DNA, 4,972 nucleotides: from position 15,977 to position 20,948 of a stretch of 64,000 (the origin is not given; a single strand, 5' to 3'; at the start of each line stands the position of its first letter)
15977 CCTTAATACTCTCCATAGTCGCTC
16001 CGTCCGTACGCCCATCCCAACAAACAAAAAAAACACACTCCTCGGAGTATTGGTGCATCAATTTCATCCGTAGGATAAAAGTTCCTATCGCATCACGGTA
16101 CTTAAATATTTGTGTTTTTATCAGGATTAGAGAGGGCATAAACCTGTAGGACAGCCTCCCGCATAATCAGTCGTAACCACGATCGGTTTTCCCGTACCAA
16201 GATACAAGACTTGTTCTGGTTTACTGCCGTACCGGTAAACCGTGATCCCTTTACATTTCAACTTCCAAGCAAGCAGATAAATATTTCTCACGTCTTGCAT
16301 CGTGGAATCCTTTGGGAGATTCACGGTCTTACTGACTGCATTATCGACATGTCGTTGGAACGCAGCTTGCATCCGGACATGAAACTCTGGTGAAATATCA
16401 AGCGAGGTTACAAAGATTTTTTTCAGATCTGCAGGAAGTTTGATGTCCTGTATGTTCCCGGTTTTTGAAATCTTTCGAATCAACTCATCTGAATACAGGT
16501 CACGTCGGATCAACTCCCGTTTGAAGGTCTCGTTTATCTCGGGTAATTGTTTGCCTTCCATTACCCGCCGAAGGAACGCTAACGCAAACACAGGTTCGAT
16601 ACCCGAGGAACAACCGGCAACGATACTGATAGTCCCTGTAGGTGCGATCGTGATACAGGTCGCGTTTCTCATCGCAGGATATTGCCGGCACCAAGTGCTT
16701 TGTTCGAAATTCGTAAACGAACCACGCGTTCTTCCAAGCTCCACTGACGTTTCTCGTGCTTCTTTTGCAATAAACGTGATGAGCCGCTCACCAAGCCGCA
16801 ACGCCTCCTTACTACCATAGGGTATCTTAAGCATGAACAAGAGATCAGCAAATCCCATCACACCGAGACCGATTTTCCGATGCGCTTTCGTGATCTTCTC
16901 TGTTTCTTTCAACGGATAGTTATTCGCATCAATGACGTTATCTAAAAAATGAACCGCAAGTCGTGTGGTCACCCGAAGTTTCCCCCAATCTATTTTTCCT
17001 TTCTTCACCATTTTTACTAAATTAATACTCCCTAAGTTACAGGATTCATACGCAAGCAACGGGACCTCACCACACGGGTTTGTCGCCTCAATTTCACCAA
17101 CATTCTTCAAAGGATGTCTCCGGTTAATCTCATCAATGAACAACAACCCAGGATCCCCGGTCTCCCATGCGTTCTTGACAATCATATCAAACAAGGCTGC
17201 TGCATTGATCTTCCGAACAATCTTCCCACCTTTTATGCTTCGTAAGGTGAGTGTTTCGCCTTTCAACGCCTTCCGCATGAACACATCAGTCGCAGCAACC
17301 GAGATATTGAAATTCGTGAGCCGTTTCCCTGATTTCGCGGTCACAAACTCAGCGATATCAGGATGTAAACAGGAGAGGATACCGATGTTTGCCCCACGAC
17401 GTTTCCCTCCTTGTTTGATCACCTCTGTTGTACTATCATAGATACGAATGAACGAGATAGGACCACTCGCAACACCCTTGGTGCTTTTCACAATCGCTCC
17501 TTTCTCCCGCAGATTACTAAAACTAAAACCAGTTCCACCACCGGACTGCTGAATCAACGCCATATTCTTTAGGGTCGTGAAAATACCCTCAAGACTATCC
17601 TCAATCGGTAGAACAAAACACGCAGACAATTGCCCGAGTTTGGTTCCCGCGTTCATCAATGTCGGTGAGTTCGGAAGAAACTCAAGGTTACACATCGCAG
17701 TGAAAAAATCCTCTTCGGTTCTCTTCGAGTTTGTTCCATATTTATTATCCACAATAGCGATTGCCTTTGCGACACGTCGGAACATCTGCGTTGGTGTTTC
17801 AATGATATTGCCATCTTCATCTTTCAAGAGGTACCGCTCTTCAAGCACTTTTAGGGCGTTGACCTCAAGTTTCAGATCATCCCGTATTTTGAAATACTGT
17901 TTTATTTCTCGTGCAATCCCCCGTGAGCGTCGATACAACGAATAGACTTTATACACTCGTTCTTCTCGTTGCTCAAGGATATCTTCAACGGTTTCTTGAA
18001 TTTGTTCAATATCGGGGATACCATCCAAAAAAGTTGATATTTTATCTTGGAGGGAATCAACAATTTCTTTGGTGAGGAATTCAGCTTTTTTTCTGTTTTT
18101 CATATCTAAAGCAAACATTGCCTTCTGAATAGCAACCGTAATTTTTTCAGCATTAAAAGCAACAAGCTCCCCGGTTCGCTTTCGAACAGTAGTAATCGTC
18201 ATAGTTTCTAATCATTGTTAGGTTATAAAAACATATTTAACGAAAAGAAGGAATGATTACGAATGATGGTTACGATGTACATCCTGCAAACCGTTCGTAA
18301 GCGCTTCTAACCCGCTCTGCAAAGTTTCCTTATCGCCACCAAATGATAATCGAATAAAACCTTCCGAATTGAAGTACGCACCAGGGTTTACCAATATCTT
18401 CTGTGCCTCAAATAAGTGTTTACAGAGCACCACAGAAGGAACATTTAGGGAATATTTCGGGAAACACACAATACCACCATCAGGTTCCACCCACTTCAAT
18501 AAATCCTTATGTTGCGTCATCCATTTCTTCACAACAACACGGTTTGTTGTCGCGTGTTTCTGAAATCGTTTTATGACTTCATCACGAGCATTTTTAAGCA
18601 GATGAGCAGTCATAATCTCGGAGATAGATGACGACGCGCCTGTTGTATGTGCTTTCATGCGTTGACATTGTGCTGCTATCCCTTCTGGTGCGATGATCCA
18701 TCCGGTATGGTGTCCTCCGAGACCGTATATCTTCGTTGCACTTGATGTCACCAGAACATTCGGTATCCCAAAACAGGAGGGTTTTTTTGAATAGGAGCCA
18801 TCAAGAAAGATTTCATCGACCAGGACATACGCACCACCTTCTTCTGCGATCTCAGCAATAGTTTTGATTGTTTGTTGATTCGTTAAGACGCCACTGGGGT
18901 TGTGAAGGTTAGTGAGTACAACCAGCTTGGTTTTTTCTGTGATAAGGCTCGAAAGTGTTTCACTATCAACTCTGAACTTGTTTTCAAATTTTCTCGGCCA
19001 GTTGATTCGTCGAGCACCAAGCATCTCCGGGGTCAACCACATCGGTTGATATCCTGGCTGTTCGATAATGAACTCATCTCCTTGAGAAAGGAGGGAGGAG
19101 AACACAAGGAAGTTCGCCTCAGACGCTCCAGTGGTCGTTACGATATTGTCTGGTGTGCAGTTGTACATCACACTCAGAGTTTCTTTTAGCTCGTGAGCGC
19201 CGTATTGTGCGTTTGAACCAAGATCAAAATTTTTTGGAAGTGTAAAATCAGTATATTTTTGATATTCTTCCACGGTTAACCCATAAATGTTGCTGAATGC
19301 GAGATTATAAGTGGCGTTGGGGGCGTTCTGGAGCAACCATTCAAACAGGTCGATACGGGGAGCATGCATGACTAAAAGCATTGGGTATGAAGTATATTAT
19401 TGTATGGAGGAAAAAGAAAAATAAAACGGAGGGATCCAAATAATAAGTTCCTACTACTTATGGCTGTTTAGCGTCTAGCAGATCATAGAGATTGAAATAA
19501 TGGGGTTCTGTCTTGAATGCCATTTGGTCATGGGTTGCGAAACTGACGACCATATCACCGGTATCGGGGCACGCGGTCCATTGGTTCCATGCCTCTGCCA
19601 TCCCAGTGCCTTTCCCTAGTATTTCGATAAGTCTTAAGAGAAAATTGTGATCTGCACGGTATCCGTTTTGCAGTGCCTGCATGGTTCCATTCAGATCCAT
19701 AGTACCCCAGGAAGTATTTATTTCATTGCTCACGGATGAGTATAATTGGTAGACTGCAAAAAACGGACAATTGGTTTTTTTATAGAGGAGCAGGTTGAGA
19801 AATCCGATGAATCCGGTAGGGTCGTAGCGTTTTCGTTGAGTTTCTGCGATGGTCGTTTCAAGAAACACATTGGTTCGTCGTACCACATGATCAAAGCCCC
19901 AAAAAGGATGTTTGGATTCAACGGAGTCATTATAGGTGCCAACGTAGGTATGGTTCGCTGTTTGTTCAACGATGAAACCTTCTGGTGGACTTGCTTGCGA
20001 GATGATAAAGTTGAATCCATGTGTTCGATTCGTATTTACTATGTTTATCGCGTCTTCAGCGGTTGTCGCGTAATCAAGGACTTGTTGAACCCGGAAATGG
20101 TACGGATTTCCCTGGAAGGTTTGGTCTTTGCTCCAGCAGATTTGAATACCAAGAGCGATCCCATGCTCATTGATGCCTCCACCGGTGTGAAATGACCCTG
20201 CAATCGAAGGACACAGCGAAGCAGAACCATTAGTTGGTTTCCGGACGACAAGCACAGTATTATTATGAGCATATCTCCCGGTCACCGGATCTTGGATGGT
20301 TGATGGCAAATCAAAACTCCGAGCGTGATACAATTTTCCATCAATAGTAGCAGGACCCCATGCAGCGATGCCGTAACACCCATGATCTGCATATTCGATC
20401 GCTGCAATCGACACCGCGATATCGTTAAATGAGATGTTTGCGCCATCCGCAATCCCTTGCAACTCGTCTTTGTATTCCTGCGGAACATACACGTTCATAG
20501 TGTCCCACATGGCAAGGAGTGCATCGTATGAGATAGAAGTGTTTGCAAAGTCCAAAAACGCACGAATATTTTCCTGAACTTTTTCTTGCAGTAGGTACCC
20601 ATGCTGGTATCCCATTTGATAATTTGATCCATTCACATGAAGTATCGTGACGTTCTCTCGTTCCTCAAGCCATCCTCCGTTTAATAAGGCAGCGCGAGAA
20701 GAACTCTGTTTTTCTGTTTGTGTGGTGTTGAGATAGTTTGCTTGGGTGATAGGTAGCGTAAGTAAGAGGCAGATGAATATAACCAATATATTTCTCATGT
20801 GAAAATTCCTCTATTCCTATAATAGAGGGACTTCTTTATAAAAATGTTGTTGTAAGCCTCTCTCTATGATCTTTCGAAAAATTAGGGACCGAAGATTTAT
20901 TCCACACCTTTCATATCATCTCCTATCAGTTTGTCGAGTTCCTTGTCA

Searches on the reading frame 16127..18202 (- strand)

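Call 67: search_protein_families(library=pfam, proteins=[window:16127-18202:-], max_evalue=0.00001)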
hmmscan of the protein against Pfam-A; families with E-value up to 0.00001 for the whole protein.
window:16127-18202:- (691 aa): 3 families
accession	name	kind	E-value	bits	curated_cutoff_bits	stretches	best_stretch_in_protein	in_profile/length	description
PF02867.20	Ribonuc_red_lgC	-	2e-140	469.3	23.9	1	193-656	1-523/523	Ribonucleotide reductase, barrel domain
PF00317.26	Ribonuc_red_lgN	-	3.1e-27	94.9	28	1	111-190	2-77/77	Ribonucleotide reductase, all-alpha domain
PF03477.21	ATP-cone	-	2.4e-14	54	25.8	1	5-94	2-86/88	ATP cone domain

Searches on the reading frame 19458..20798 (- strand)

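Call 67: search_protein_families(library=pfam, proteins=[window:19458-20798:-], max_evalue=0.00001)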
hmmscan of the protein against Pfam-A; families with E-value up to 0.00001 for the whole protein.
window:19458-20798:- (446 aa): 1 family
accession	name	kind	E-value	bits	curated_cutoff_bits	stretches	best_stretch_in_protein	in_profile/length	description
PF03417.21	AAT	-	2.3e-08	34.4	23.2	1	180-326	21-155/225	Acyl-coenzyme A:6-aminopenicillanic acid acyl-transferase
